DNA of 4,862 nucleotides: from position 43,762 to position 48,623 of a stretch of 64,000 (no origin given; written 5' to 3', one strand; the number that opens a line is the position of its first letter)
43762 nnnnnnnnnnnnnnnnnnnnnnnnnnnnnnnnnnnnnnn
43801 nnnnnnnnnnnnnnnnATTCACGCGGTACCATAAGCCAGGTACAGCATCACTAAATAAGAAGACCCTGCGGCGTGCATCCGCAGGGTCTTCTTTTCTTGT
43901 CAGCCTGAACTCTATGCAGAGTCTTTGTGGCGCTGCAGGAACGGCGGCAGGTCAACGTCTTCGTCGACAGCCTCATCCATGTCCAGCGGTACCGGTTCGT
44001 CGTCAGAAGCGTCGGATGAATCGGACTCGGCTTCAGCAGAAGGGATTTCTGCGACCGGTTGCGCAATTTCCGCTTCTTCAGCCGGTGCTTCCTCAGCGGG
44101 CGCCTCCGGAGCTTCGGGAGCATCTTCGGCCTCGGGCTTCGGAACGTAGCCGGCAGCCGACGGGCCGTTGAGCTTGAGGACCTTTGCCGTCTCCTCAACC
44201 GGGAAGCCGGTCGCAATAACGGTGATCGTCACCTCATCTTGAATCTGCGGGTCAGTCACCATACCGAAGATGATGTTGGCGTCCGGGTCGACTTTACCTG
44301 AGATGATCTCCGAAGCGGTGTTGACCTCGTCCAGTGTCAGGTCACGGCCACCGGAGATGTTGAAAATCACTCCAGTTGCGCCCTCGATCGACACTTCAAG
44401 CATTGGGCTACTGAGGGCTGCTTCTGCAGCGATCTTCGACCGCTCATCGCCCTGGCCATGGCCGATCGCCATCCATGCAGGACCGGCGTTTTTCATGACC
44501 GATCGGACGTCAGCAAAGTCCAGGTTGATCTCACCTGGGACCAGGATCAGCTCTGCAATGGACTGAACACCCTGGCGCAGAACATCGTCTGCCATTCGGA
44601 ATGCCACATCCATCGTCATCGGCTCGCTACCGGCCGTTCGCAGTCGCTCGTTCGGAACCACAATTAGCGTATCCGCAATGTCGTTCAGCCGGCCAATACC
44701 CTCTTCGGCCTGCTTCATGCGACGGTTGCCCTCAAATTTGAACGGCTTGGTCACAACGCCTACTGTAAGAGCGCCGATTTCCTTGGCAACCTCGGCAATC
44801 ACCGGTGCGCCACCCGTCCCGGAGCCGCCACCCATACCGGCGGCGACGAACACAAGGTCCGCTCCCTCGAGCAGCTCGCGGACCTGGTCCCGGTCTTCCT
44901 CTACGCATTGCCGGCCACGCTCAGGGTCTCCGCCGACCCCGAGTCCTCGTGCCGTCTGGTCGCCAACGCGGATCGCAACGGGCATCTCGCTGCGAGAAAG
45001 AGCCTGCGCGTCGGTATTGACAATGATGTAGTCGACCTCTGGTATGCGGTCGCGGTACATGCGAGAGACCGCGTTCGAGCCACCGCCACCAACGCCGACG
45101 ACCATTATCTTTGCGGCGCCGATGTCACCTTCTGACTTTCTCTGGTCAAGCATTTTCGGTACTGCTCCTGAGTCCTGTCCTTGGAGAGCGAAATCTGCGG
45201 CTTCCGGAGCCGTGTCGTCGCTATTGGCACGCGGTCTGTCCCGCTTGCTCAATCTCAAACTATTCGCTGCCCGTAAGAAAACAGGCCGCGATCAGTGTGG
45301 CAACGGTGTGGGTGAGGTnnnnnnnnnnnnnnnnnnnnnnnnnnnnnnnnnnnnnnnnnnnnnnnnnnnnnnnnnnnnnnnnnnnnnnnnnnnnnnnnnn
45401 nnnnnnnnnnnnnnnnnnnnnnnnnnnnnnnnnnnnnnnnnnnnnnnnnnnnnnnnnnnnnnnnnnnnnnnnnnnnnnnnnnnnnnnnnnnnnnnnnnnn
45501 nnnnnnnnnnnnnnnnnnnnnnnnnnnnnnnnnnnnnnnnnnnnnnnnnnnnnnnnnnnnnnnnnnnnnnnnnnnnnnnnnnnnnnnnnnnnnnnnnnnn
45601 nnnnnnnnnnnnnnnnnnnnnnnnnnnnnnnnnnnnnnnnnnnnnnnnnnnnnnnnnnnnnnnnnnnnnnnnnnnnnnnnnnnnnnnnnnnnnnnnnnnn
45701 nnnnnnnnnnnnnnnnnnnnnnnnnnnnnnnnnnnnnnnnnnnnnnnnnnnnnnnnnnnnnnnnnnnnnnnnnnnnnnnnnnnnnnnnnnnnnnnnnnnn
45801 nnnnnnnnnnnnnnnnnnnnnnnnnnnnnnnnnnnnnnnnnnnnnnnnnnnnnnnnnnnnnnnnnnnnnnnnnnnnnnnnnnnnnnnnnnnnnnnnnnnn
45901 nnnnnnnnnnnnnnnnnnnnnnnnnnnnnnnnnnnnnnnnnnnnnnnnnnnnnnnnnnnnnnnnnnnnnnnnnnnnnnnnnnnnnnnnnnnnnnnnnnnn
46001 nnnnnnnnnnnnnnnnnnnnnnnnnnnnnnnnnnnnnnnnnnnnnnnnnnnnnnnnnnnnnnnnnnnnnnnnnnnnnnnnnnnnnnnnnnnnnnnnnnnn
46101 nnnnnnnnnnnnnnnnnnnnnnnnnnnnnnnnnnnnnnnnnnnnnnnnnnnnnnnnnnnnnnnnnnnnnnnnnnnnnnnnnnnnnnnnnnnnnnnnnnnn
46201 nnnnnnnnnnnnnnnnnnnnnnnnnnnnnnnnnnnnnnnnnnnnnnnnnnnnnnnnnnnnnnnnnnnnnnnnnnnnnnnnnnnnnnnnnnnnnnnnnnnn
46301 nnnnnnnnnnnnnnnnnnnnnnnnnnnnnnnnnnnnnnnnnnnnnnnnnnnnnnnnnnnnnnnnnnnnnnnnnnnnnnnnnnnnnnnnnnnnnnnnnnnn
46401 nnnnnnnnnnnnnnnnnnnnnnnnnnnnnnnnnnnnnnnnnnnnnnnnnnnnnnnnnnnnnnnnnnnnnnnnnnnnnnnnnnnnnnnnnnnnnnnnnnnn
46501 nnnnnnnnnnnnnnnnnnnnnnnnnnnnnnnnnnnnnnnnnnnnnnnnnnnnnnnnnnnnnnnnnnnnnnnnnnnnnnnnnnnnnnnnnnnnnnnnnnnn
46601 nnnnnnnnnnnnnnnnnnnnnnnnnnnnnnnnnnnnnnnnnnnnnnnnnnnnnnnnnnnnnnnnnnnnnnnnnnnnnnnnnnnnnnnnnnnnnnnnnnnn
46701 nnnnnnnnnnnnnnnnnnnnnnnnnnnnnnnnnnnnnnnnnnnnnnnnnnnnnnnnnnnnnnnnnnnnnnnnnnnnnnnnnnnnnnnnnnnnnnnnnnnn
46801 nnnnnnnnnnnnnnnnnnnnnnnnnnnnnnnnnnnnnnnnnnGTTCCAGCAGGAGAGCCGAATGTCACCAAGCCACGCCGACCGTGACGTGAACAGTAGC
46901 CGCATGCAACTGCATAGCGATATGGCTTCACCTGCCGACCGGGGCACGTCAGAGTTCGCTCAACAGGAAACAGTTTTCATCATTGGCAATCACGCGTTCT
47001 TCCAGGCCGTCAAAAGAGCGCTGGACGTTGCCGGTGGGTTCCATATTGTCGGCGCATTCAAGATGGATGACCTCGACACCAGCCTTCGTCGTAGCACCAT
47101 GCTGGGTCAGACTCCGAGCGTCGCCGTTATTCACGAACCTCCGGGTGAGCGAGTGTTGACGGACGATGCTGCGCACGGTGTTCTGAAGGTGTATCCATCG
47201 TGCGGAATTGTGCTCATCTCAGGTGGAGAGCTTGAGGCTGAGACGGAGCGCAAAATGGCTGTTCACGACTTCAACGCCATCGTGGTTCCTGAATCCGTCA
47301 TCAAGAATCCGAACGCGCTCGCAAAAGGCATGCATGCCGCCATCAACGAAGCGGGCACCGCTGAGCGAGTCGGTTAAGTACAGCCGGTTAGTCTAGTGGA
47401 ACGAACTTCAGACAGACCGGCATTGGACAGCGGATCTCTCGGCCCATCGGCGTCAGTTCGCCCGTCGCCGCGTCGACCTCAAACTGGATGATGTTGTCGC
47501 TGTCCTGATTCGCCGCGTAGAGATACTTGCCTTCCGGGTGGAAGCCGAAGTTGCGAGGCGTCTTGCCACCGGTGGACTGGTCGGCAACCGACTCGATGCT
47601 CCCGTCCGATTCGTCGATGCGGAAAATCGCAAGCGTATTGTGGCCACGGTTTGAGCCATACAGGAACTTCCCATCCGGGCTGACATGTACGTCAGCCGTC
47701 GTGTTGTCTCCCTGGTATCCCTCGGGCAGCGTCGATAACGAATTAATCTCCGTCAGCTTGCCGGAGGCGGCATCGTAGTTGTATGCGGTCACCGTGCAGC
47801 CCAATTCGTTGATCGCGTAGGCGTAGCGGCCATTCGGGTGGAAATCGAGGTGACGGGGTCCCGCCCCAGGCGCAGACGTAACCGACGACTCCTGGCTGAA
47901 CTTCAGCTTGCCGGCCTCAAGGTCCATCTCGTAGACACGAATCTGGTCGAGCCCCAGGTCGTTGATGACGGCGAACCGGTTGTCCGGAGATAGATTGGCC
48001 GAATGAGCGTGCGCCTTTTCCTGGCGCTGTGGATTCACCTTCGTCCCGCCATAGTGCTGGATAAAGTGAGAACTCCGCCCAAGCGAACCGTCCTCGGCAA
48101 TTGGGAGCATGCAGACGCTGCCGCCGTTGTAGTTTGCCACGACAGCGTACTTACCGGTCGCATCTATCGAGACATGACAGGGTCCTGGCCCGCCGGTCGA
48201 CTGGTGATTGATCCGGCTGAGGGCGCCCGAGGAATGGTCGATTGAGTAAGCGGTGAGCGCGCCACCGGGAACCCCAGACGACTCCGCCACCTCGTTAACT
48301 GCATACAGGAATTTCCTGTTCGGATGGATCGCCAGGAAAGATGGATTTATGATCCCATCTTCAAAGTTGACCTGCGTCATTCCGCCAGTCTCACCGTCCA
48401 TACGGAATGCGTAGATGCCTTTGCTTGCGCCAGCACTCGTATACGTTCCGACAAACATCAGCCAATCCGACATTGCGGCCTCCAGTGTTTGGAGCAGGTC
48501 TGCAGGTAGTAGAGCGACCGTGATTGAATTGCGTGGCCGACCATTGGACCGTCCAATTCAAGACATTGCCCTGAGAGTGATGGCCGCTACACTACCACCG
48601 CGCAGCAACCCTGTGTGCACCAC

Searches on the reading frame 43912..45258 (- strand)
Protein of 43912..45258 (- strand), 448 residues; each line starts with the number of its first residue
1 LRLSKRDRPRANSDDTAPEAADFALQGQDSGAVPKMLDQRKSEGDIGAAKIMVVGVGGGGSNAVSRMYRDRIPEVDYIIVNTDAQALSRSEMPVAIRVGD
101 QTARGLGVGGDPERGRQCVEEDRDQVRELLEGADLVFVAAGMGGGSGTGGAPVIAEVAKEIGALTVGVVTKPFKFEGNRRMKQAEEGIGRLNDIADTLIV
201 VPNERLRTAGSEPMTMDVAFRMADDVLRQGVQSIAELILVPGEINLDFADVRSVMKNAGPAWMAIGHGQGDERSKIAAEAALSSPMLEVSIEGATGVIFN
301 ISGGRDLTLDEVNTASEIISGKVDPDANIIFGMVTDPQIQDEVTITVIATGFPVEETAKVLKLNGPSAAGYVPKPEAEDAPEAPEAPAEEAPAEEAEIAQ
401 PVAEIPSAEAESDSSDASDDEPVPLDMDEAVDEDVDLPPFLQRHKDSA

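Call 10: search_protein_families(library=pfam, proteins=[window:43912-45258:-])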
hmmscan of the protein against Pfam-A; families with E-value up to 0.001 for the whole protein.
window:43912-45258:- (448 aa): 2 families
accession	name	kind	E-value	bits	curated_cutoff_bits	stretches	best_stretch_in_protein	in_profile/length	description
PF00091.31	Tubulin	-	5.4e-46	157.7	33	1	50-207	1-186/190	Tubulin/FtsZ family, GTPase domain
PF12327.13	FtsZ_C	-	4.4e-31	107.5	27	1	259-352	1-94/95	FtsZ family, C-terminal domain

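Call 14: find_encoding_contigs(protein=window:43912-45258:-, flank=10000, max_places=6)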
Protein window:43912-45258:- (448 aa): no gene with exactly this product is on record in the collection.

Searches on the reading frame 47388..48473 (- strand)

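Call 81: search_protein_families(library=pfam, proteins=[window:47388-48473:-], max_evalue=0.001)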
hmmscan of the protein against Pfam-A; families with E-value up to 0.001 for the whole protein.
window:47388-48473:- (361 aa): 4 families
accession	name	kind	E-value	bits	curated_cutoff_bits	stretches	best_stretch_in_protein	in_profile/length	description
PF10282.15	Lactonase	-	1e-120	403.5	21.7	1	6-357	2-344/344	Lactonase, 7-bladed beta-propeller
PF08450.18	SGL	-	3e-09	37.3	26.3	1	248-342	77-172/246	SMP-30/Gluconolactonase/LRE-like region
PF21959.2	DUF6923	-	0.00011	22.5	27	0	211-300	94-171/234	Repeat of unknown function (DUF6923)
PF21783.3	YNCE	-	0.00063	19.6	27.1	0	202-333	68-185/339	YNCE-like beta-propeller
